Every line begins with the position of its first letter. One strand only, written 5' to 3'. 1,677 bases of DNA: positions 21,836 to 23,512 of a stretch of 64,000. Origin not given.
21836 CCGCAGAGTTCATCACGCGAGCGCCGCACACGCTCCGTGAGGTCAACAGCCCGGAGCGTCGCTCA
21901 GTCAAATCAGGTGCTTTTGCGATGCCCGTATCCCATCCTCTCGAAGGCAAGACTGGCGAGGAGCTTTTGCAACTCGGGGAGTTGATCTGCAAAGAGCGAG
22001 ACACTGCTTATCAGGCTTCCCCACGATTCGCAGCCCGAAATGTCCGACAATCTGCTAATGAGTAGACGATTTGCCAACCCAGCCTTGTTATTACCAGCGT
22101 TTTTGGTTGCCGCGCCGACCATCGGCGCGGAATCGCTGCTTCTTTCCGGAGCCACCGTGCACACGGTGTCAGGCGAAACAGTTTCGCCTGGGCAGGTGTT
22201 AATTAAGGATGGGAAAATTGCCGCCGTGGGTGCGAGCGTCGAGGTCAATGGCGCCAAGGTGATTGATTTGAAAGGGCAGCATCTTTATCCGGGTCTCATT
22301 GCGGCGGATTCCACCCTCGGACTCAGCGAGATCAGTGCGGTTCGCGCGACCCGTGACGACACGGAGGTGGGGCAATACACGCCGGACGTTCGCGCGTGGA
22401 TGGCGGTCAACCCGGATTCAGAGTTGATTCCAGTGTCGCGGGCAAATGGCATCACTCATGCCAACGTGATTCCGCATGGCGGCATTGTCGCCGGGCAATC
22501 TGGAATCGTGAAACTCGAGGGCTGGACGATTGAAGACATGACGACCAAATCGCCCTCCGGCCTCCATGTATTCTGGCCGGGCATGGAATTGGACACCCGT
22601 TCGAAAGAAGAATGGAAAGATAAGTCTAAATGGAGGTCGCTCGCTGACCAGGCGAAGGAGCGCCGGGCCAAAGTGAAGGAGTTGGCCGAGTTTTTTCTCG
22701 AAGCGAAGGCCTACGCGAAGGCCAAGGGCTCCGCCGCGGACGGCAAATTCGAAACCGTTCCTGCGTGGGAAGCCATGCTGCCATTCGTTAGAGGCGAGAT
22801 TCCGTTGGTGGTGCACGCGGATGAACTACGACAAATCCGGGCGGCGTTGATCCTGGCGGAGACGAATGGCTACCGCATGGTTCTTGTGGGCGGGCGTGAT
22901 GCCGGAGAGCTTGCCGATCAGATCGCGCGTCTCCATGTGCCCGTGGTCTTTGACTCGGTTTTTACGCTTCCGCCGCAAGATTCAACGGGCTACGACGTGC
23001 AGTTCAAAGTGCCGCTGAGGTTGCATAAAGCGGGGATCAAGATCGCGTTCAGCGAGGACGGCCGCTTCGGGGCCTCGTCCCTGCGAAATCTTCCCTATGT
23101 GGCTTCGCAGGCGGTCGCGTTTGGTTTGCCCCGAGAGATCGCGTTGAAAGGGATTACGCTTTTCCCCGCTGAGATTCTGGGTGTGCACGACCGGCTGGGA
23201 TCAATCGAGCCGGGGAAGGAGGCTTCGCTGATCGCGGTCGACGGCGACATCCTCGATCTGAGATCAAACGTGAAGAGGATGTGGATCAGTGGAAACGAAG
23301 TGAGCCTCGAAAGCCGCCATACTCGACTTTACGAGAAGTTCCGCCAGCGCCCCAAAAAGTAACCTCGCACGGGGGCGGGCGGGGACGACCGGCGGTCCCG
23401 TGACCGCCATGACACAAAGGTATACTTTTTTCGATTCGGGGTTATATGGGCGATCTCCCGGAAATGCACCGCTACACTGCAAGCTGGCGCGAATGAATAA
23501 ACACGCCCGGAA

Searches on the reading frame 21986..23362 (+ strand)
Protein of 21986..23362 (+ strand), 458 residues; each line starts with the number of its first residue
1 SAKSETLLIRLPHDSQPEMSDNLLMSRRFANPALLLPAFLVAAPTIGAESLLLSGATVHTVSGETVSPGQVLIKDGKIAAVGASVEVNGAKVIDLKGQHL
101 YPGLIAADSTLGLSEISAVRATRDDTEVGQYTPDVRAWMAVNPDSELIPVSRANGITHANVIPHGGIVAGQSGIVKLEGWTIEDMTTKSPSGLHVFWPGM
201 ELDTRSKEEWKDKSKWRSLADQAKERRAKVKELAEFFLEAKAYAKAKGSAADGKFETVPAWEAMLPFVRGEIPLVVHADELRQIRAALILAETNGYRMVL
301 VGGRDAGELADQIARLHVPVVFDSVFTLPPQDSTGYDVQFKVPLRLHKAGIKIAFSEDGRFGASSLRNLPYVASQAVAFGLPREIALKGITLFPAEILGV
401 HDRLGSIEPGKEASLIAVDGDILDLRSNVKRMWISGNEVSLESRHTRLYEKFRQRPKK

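Call 50: search_protein_families(library=pfam, proteins=[window:21986-23362:+], max_evalue=0.0001)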
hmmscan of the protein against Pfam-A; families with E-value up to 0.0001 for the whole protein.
window:21986-23362:+ (458 aa): 2 families
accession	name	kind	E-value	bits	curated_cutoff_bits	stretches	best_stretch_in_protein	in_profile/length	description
PF01979.26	Amidohydro_1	-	2.2e-10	40.8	25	1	345-438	237-344/345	Amidohydrolase family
PF07969.17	Amidohydro_3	-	1e-07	32.3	29.7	1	381-439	407-471/472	Amidohydrolase family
